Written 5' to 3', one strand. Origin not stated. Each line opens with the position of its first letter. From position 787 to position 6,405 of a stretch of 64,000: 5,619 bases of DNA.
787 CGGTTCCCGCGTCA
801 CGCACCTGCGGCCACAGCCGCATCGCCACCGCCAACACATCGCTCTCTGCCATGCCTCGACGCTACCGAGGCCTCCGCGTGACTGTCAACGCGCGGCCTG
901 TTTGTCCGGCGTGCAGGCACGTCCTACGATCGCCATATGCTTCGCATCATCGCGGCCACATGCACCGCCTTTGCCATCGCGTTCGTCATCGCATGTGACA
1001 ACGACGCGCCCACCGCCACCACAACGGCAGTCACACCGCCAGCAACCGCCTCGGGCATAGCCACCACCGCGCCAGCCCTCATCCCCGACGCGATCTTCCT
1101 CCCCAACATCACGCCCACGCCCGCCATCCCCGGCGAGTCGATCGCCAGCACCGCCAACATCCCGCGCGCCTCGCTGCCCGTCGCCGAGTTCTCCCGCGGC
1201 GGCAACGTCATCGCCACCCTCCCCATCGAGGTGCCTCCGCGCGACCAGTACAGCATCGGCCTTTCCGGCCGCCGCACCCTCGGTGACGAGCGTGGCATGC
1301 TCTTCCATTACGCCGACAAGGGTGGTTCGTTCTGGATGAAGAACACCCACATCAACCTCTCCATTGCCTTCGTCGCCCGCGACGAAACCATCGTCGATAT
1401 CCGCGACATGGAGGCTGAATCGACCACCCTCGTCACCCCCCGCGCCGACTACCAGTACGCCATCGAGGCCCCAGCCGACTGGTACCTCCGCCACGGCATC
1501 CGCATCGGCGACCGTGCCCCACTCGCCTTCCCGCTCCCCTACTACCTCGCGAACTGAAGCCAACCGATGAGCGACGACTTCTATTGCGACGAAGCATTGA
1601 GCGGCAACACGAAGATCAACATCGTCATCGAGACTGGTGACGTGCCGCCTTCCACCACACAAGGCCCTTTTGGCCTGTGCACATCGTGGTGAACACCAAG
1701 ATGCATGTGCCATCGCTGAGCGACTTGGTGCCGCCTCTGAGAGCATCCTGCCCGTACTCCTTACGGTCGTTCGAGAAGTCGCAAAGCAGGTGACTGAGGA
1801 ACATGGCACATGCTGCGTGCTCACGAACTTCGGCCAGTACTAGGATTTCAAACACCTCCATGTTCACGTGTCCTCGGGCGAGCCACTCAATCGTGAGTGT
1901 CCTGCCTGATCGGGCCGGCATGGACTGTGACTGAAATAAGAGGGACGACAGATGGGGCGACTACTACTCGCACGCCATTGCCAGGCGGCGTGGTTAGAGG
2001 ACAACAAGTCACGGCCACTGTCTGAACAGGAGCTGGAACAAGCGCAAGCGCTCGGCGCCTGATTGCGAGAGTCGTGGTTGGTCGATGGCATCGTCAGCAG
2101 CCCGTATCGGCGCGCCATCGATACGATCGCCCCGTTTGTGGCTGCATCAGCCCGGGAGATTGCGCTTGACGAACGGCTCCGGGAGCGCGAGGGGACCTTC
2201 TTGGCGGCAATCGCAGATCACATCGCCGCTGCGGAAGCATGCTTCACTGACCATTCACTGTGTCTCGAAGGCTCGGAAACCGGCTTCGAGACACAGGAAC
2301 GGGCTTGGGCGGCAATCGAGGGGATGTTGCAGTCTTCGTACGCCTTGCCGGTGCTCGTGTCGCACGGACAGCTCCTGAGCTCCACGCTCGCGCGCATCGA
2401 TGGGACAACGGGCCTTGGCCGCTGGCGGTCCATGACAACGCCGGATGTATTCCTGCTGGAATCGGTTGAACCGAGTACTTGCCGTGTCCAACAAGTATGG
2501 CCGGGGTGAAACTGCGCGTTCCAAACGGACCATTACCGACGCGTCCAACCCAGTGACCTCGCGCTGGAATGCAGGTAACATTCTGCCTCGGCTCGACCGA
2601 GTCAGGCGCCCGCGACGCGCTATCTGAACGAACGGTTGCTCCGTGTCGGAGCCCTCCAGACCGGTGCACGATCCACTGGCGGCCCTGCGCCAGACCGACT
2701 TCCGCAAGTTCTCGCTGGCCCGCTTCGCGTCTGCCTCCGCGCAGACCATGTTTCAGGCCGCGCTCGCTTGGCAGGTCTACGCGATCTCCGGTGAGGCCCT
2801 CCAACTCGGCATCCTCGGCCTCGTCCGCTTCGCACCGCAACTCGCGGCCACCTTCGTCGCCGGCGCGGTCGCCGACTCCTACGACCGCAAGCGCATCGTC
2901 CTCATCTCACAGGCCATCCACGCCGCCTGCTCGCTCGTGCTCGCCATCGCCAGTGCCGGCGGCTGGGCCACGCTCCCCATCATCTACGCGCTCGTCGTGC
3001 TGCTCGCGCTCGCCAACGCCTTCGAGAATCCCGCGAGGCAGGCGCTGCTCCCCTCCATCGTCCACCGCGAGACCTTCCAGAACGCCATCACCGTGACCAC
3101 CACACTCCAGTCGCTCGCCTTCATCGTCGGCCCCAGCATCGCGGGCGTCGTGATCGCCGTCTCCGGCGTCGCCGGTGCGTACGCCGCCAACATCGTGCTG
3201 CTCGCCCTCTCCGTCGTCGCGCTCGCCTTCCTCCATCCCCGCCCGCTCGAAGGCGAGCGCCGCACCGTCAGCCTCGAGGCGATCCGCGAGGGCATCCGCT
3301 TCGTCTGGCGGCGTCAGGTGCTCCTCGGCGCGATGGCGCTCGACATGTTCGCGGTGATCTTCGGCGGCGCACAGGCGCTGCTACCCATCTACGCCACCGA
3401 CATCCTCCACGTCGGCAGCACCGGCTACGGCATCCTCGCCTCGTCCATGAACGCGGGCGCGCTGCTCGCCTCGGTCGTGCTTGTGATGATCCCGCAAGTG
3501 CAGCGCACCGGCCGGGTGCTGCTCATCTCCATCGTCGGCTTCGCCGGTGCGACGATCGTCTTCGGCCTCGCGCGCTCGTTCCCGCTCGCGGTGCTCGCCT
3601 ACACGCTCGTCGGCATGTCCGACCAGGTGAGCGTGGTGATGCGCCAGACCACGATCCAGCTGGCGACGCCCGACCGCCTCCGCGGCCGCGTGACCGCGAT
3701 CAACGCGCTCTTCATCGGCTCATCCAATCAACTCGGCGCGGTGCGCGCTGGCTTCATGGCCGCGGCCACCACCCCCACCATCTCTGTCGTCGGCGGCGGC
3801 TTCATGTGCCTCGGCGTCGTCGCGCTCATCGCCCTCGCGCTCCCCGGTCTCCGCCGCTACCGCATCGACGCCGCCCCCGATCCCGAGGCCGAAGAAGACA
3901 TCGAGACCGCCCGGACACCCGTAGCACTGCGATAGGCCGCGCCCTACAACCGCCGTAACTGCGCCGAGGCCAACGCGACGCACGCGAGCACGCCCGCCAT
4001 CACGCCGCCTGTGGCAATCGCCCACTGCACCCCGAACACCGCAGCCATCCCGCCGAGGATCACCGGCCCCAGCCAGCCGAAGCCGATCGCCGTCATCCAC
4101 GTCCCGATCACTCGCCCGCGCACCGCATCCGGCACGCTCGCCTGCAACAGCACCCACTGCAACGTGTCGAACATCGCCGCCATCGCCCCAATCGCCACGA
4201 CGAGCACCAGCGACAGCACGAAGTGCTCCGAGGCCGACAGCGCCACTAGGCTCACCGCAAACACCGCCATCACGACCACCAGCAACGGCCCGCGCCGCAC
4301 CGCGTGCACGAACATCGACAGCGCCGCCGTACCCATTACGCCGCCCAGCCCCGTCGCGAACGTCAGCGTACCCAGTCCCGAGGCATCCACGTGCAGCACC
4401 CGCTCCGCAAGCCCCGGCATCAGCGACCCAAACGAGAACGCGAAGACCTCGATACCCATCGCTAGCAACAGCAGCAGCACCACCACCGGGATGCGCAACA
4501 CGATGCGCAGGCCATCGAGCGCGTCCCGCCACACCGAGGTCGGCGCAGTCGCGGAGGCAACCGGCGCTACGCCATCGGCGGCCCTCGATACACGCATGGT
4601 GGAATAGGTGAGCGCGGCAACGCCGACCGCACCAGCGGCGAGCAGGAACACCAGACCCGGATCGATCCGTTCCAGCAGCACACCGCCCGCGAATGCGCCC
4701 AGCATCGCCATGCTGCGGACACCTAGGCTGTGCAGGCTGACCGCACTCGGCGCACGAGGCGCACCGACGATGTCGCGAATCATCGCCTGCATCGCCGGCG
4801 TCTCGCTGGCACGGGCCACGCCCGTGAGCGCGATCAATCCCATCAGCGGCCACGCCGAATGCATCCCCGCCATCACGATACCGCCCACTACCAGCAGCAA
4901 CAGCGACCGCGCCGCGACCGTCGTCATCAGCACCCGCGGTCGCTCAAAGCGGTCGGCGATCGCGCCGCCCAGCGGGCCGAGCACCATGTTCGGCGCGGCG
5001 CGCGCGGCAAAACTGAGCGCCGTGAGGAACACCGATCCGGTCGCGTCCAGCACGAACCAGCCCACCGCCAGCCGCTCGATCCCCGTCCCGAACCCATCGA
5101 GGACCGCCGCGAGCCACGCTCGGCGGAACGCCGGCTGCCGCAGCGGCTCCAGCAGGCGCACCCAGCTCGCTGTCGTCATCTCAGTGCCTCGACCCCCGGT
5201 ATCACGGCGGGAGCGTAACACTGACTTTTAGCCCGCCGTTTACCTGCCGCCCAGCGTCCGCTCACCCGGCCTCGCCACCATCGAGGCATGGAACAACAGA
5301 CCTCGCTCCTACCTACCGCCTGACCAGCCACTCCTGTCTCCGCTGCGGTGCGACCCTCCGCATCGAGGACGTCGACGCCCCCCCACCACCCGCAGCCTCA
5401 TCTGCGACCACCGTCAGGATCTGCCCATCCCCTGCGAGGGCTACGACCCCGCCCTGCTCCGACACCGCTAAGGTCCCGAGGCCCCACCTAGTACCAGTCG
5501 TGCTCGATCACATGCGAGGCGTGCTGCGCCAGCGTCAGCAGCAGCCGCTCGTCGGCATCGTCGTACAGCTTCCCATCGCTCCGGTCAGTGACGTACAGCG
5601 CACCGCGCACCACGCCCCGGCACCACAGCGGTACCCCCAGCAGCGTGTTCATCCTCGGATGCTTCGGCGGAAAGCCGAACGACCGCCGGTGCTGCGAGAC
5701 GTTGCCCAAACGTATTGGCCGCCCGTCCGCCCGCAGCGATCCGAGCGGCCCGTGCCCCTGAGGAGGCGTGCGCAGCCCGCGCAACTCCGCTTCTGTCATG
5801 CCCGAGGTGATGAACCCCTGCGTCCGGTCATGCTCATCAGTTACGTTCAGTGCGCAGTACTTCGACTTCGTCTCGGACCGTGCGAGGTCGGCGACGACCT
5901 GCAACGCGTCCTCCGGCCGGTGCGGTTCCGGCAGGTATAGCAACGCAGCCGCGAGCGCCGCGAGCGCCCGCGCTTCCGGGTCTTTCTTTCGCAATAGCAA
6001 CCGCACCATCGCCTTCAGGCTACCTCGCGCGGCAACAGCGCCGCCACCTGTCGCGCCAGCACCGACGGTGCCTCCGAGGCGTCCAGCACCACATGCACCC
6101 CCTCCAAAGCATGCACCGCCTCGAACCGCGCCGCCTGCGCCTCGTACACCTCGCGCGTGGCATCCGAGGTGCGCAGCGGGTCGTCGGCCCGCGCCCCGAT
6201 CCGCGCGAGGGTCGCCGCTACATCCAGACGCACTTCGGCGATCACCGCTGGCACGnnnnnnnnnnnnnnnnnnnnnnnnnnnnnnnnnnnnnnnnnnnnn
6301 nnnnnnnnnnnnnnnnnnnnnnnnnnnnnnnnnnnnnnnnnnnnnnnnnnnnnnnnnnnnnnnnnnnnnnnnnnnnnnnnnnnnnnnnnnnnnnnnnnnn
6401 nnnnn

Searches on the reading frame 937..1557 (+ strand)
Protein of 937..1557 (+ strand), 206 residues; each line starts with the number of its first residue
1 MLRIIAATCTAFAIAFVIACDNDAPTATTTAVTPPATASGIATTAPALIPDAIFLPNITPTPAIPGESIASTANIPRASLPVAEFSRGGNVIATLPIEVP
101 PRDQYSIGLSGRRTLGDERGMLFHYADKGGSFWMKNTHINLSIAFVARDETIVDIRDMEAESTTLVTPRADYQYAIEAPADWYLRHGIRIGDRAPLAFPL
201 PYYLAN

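Call 7: search_protein_families(library=pfam, max_evalue=0.01, proteins=[window:937-1557:+])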
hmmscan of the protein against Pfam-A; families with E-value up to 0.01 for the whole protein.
window:937-1557:+ (206 aa): 1 family
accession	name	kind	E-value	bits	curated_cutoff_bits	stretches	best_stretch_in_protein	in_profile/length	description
PF02643.20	DUF192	-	2e-20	73.2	27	1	104-193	11-93/96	Uncharacterized ACR, COG1430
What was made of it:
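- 937..1557 (+): Intact DUF192 gene, the upstream flank. It ends in TGA and lies 9 nt before the HIT start. Pfam PF02643, E 2e-20 (call 7).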

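Call 52: search_protein_families(library=ncbifam, max_evalue=0.001, proteins=[window:937-1557:+])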
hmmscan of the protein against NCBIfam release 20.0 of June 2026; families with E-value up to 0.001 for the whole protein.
window:937-1557:+ (206 aa): 0 families

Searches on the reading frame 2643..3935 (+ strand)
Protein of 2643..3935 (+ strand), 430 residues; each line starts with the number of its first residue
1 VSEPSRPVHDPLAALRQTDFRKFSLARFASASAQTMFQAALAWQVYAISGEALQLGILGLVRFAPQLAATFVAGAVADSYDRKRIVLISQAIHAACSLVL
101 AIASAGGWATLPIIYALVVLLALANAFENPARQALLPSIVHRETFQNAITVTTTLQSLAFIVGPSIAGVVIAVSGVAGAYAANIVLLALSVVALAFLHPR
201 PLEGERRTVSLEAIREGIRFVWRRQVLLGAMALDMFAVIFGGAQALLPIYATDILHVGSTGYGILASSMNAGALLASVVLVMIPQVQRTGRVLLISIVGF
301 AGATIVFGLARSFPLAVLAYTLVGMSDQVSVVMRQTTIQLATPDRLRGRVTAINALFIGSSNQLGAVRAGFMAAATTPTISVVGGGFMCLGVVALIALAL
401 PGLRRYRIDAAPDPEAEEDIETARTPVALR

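Call 7: search_protein_families(library=pfam, max_evalue=0.01, proteins=[window:2643-3935:+])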
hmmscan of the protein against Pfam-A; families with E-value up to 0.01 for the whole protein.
window:2643-3935:+ (430 aa): 2 families
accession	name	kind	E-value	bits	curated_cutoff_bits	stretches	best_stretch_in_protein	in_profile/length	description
PF05977.19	MFS_3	-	1.7e-37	129.5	27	1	11-428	3-426/524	Transmembrane secretion effector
PF07690.21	MFS_1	-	4.9e-32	111.6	33.4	2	24-357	2-338/347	Major Facilitator Superfamily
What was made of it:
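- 2643..3935 (+): Intact MFS transporter, the downstream flank. PF05977 and PF07690 (call 7).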

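Call 8: find_related_loci(query=window:2643-3935:+, collection=genome_contigs, flank=10000)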
Query window:2643-3935:+ (430 aa) in genome_contigs; peptide patterns used: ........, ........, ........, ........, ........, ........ (x = any residue, [..] = any of these).
565 stretches matched a pattern; 450 encode a relative of the query (tblastn E <= 1e-3); the best 80 are kept; 80 distinct loci.
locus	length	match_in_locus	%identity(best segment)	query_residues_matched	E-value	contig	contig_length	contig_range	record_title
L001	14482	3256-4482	78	1-409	0e+0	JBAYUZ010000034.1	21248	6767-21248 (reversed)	MAG: Dehalococcoidia bacterium isolate SO_2016_LW3_48 scaffold03552_LW162_2016, whole genome shotgun sequence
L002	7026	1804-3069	63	4-423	2e-172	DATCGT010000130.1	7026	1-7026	MAG TPA_asm: Tepidiformaceae bacterium isolate SMAG_U7814 k141_210016, whole genome shotgun sequence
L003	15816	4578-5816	62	4-418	1e-165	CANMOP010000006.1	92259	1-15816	MAG: Chloroflexi bacterium isolate ZH-3nov15-188 genome assembly, contig: ZH-3nov15-C100, whole genome shotgun sequence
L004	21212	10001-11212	59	7-410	6e-154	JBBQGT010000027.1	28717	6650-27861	MAG: Tepidiformales bacterium isolate Co_metawrap_944 Cmw_944_k141_13837854_length_28717_cov_11.9985, whole genome shotg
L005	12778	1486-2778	58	1-418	9e-150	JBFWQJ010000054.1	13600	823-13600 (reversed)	MAG: Dehalococcoidia bacterium isolate CA_2019_TPBF_180 NODE_19602_length_13600_cov_3.119869_TPBF, whole genome shotgun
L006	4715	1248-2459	57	5-408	2e-150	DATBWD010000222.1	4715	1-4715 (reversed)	MAG TPA_asm: Tepidiformaceae bacterium isolate SMAG_U7532 k141_933056, whole genome shotgun sequence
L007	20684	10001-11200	62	9-408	6e-147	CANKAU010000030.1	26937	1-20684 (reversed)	MAG: Chloroflexi bacterium isolate RH-26jul17-182 genome assembly, contig: RH-26jul17-C4461, whole genome shotgun sequen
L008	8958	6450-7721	57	3-426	1e-145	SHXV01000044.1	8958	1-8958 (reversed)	MAG: Dehalococcoidia bacterium isolate Baikal-deep-G102 BACOMB-C37268, whole genome shotgun sequence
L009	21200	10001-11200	59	9-408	5e-145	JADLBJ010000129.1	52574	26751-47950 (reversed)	MAG: Dehalococcoidia bacterium isolate SJ161 c_000001360085, whole genome shotgun sequence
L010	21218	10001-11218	59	4-409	2e-144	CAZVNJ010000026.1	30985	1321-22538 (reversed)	MAG TPA_asm: uncultured Dehalococcoides sp. isolate SRP237561_co1_116 genome assembly, contig: NODE_2142_length_30985_co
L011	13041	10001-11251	61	1-412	1e-142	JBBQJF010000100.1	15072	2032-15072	MAG: Dehalococcoidia bacterium isolate Co_metawrap_750 Cmw_750_k141_9804354_length_15072_cov_19.9949, whole genome shotg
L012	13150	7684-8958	56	7-426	5e-142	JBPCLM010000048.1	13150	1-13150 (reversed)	MAG: Tepidiformaceae bacterium isolate TH_ant_mag_78 S1Ck127_6762351_flag_1_multi_6.9995_len_13150, whole genome shotgun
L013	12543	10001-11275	56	1-426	6e-141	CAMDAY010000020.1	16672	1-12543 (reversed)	MAG: Dehalococcoides mccartyi isolate MoH-23oct19-41 genome assembly, contig: MoH-23oct19-C4576, whole genome shotgun se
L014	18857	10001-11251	57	5-421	5e-141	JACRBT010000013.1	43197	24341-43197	MAG: Chloroflexi bacterium isolate NC_groundwater_1627_Pr3_B-0.1um_69_47 SR-2_scaffold_141_884049, whole genome shotgun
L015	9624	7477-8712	54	1-408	2e-140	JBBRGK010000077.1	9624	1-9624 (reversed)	MAG: Dehalococcoidia bacterium isolate Co_metawrap_2621 Cmw_2621_k141_10431619_length_9624_cov_7.0000, whole genome shot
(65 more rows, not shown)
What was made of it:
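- Tried and rejected: I searched with the MFS protein (call 8).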

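Call 39: find_encoding_contigs(protein=window:2643-3935:+, flank=3000, max_places=5)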
Protein window:2643-3935:+ (430 aa): 7 contigs read that carry it; 5 places shown.
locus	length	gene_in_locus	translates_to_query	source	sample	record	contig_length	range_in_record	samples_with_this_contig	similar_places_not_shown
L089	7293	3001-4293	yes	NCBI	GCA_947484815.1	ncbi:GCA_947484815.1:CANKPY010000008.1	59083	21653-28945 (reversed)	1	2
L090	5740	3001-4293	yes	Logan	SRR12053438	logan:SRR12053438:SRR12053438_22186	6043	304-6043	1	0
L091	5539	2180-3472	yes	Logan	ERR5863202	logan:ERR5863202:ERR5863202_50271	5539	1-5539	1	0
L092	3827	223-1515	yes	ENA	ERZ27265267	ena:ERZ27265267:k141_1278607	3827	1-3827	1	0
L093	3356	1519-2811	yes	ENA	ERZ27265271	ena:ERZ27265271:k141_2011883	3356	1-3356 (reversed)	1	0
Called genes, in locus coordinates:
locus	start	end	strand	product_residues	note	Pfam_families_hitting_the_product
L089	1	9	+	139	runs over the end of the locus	-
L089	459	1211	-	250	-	-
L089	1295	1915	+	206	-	PF02643:DUF192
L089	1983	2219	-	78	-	-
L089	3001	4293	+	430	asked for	PF05977:MFS_3, PF07690:MFS_1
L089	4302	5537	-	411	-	PF05977:MFS_3, PF07690:MFS_1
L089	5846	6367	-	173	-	PF01590:GAF, PF13185:GAF_2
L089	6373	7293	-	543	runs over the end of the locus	PF13238:AAA_18 (faint), PF13671:AAA_33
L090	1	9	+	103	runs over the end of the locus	?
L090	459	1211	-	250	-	-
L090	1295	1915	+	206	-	PF02643:DUF192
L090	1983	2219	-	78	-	-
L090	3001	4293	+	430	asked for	PF05977:MFS_3, PF07690:MFS_1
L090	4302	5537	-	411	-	PF05977:MFS_3, PF07690:MFS_1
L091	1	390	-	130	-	?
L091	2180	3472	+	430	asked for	PF05977:MFS_3, PF07690:MFS_1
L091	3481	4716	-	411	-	PF05977:MFS_3, PF07690:MFS_1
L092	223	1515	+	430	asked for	PF05977:MFS_3, PF07690:MFS_1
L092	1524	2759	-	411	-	PF05977:MFS_3, PF07690:MFS_1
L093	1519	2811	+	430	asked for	PF05977:MFS_3, PF07690:MFS_1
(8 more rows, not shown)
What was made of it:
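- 2643..3935 (+): An identical protein is found in 7 contigs from independent assemblies (call 39).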

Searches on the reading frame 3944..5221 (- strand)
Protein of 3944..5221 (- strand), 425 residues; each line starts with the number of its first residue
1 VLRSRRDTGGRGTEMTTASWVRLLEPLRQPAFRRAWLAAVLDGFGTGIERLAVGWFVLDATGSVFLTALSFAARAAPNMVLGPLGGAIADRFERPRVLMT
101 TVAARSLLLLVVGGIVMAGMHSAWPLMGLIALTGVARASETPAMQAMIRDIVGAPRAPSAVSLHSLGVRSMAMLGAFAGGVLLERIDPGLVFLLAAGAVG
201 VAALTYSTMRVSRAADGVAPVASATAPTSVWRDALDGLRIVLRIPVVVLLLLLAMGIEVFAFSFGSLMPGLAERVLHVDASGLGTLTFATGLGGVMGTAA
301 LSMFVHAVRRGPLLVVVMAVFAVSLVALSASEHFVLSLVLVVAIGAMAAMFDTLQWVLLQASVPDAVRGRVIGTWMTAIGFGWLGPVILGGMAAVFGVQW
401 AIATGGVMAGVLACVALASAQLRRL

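Call 7: search_protein_families(library=pfam, max_evalue=0.01, proteins=[window:3944-5221:-])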
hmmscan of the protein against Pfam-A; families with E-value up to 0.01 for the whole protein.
window:3944-5221:- (425 aa): 2 families
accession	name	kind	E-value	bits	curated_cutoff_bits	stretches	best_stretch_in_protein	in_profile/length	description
PF07690.21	MFS_1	-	7.2e-31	107.8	33.4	2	36-383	2-343/347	Major Facilitator Superfamily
PF05977.19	MFS_3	-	1.3e-30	106.8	27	1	24-417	4-390/524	Transmembrane secretion effector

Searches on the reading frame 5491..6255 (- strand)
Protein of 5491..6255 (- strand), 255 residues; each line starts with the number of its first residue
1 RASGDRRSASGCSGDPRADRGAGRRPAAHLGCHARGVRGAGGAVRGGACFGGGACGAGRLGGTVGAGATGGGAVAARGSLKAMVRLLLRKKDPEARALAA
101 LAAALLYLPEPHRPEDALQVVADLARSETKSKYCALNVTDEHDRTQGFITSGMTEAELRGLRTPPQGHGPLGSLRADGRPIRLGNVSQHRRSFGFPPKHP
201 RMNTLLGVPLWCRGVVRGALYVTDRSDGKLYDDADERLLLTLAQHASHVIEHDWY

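Call 36: search_protein_families(library=pfam, max_evalue=0.001, proteins=[window:5491-6255:-])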
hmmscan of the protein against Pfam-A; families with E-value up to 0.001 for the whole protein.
window:5491-6255:- (255 aa): 2 families
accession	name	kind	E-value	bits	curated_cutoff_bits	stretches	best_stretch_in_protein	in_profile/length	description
PF13185.12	GAF_2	-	1.9e-16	60.9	28.6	1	113-251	3-136/136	GAF domain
PF01590.32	GAF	-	9.6e-13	49.3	22.4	1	114-248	2-131/133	GAF domain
